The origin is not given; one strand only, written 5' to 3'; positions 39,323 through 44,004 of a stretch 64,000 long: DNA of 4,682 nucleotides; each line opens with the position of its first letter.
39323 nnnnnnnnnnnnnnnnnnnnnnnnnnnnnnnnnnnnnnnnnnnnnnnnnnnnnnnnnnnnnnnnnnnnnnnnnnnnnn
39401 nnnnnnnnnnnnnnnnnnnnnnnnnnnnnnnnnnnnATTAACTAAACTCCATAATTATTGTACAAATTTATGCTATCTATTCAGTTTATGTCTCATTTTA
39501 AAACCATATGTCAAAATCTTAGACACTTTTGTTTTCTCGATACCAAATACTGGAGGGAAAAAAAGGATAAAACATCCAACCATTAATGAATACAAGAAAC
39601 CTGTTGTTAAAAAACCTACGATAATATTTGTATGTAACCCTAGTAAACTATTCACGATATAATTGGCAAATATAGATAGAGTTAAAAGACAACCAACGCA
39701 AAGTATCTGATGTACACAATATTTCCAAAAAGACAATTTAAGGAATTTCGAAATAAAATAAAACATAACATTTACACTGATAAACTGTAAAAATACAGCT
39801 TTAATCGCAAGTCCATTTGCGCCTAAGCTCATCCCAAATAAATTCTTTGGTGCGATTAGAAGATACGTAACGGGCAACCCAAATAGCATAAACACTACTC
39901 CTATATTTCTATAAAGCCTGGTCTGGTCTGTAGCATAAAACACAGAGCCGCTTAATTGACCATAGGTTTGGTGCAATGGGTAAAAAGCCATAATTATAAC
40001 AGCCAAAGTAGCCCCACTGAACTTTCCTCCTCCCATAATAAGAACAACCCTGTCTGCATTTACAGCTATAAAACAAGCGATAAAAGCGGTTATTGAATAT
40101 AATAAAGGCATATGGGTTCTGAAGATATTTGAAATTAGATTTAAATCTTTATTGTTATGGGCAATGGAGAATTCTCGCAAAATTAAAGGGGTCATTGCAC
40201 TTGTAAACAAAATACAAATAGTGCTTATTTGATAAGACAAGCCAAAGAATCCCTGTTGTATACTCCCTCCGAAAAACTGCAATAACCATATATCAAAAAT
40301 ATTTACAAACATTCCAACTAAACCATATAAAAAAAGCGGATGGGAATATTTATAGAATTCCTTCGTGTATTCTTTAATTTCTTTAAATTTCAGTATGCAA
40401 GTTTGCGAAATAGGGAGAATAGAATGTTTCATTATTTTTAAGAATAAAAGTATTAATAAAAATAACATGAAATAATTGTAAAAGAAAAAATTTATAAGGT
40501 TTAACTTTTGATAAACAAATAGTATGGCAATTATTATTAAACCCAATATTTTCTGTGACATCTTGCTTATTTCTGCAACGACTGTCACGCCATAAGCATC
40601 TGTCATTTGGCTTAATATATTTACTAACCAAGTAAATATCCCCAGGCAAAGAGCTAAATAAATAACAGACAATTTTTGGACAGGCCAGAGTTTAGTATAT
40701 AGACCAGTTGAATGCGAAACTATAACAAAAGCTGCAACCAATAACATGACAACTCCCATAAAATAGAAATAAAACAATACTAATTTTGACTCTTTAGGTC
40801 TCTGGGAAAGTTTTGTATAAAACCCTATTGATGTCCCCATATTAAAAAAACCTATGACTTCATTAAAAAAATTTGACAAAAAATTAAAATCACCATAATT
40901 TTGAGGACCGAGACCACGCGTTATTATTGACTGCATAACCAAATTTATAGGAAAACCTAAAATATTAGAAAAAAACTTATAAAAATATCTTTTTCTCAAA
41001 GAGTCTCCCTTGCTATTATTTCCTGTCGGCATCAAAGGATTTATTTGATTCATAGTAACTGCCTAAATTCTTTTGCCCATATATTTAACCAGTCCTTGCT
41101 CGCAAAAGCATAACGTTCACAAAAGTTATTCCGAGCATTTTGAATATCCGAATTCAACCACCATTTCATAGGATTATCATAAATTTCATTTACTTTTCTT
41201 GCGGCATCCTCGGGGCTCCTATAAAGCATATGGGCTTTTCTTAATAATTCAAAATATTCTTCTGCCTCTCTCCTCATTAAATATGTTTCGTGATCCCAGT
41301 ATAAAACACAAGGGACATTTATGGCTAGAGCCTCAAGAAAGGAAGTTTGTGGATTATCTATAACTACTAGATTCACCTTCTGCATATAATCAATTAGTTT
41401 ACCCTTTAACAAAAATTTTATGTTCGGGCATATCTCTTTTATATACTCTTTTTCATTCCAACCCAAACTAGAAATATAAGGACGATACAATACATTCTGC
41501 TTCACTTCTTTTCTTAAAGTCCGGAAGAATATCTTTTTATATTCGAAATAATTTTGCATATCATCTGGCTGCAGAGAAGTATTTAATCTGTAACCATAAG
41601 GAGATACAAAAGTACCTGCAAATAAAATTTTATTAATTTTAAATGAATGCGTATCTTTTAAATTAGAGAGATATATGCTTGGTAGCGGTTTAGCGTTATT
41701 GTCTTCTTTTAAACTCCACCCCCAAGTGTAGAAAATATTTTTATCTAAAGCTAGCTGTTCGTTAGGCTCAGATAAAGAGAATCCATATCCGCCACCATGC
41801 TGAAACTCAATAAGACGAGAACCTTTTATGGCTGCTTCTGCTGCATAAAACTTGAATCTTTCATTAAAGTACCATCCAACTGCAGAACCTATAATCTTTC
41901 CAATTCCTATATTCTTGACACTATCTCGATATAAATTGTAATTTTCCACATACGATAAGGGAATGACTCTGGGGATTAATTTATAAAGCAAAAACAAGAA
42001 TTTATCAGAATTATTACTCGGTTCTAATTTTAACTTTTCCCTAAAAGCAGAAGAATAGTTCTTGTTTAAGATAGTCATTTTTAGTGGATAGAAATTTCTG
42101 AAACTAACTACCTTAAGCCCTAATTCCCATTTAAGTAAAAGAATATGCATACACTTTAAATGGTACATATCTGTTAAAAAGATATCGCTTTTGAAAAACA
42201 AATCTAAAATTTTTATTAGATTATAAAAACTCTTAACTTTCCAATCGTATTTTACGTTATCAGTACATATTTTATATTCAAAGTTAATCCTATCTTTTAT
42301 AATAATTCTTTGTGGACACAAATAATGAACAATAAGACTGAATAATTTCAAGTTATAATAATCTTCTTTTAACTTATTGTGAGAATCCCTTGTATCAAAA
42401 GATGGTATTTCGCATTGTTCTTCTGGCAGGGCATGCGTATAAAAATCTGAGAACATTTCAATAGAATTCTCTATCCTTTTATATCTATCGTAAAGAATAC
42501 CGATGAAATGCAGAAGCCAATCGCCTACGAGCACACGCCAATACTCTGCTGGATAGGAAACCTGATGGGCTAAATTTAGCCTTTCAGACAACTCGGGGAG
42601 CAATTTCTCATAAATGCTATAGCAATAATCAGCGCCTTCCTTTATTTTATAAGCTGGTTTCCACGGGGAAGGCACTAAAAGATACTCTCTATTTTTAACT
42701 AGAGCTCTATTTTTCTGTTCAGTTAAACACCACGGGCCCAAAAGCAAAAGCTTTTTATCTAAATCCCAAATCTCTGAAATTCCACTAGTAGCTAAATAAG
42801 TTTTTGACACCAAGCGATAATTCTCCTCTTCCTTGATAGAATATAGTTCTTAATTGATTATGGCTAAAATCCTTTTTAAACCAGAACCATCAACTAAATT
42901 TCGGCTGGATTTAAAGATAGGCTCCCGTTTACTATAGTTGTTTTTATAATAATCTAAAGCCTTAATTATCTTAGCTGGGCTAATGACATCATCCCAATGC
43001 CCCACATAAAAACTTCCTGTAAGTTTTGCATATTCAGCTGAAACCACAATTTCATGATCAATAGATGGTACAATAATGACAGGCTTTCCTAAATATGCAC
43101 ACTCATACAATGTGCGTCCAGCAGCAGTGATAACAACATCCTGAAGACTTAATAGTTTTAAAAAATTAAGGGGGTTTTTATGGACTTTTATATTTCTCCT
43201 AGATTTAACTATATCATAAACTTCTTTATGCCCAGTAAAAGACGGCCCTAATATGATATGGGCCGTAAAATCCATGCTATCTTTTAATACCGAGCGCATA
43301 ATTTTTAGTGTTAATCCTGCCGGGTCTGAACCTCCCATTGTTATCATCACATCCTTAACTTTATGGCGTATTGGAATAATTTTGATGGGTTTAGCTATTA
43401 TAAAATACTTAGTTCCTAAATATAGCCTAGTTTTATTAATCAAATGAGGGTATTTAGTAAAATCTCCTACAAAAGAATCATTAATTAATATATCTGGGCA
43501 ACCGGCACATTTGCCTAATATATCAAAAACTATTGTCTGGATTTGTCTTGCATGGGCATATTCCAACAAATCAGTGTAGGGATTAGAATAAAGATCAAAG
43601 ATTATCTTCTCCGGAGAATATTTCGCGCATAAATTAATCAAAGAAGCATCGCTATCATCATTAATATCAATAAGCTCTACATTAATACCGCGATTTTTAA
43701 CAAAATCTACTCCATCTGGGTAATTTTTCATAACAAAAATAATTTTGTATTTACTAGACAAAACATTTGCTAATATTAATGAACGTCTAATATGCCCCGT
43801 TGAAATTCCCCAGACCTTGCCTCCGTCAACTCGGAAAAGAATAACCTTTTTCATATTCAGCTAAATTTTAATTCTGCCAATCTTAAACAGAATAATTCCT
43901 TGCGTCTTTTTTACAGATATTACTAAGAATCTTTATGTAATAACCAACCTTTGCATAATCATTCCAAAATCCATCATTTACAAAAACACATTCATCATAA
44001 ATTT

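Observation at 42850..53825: Nonulosonic-acid-type pathway studded with two SPASM radical SAMs, a B12-rSAM and a carbamoyltransferase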

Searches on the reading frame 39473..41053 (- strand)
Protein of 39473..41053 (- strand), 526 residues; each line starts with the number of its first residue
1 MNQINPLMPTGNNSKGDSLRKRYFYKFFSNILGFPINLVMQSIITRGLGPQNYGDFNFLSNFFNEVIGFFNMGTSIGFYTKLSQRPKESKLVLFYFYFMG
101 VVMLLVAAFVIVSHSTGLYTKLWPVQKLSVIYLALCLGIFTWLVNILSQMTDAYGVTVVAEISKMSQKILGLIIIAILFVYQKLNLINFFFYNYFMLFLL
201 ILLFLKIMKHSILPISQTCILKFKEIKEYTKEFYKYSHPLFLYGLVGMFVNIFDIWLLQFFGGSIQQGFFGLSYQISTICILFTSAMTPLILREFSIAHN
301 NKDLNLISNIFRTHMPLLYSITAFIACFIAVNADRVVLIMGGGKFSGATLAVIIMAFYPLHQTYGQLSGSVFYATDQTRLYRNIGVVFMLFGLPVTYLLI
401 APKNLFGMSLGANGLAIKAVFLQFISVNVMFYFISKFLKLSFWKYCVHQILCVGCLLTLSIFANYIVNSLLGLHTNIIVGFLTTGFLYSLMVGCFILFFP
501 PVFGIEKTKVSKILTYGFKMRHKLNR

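Call 5: search_protein_families(library=pfam, proteins=[window:39473-41053:-])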
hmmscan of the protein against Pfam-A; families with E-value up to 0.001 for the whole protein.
window:39473-41053:- (526 aa): 1 family
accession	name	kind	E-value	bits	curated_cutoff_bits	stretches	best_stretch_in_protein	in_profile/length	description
PF01943.22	Polysacc_synt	-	0.00068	19.6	28.2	1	21-282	3-256/274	Polysaccharide biosynthesis protein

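Call 19: search_protein_families(library=ncbifam, proteins=[window:39473-41053:-], max_evalue=0.000001)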
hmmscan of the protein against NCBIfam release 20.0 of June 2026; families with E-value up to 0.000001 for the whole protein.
window:39473-41053:- (526 aa): 0 families

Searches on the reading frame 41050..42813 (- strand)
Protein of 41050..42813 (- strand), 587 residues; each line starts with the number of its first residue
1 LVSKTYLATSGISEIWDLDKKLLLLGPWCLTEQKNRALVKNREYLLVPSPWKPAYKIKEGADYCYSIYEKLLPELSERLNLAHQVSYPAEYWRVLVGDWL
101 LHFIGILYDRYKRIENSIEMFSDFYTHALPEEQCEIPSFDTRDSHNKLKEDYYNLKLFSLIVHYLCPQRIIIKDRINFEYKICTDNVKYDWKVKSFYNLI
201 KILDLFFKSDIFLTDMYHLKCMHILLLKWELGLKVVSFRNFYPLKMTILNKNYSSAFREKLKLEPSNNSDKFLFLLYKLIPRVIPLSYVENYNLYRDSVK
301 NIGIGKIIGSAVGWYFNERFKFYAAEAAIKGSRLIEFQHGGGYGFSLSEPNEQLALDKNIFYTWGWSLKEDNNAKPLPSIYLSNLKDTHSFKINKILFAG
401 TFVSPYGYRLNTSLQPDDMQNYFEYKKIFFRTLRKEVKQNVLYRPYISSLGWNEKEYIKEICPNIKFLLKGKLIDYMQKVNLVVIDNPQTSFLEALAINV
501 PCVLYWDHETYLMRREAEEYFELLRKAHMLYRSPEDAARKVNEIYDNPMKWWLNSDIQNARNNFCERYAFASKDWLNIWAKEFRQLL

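Call 5: search_protein_families(library=pfam, proteins=[window:41050-42813:-])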
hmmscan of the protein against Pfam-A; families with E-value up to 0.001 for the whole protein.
window:41050-42813:- (587 aa): 0 families

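Call 19: search_protein_families(library=ncbifam, proteins=[window:41050-42813:-], max_evalue=0.000001)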
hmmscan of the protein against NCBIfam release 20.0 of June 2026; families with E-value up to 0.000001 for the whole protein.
window:41050-42813:- (587 aa): 1 family
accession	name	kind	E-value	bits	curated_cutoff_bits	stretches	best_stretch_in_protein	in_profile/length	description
TIGR04331.1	o_ant_LIC12162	subfamily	1e-123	414.1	225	1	7-583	1-585/585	LIC12162 family transferase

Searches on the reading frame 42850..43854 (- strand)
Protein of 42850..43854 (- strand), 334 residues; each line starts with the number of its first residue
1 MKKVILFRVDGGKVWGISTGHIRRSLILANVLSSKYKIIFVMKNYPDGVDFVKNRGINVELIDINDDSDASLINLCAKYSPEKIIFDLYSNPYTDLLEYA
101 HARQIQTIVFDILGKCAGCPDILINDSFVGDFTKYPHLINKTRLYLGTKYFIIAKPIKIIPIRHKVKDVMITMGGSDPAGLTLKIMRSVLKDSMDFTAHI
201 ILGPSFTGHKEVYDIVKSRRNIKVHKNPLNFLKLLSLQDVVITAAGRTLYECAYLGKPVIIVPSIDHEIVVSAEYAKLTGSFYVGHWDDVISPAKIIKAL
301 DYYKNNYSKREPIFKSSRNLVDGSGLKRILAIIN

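Call 4: search_protein_families(library=pfam, proteins=[window:42850-43854:-])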
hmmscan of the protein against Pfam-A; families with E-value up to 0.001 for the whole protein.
window:42850-43854:- (334 aa): 1 family
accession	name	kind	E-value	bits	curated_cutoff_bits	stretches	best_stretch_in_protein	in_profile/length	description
PF04007.18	DUF354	-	3.2e-05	23.6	22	1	188-261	216-284/349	Protein of unknown function (DUF354)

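Call 7: search_protein_families(library=ncbifam, proteins=[window:42850-43854:-], max_evalue=0.00001)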
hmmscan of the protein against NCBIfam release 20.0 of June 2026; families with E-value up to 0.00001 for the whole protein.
window:42850-43854:- (334 aa): 2 families
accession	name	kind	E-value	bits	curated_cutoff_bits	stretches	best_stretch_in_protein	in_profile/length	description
TIGR03590.1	PseG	equivalog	1.2e-38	133.3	153.55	1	5-265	3-270/280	UDP-2,4-diacetamido-2,4,6-trideoxy-beta-L-altropyranose hydrolase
TIGR01133.1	murG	equivalog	8e-06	25.1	250.25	1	168-333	184-353/353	undecaprenyldiphospho-muramoylpentapeptide beta-N-acetylglucosaminyltransferase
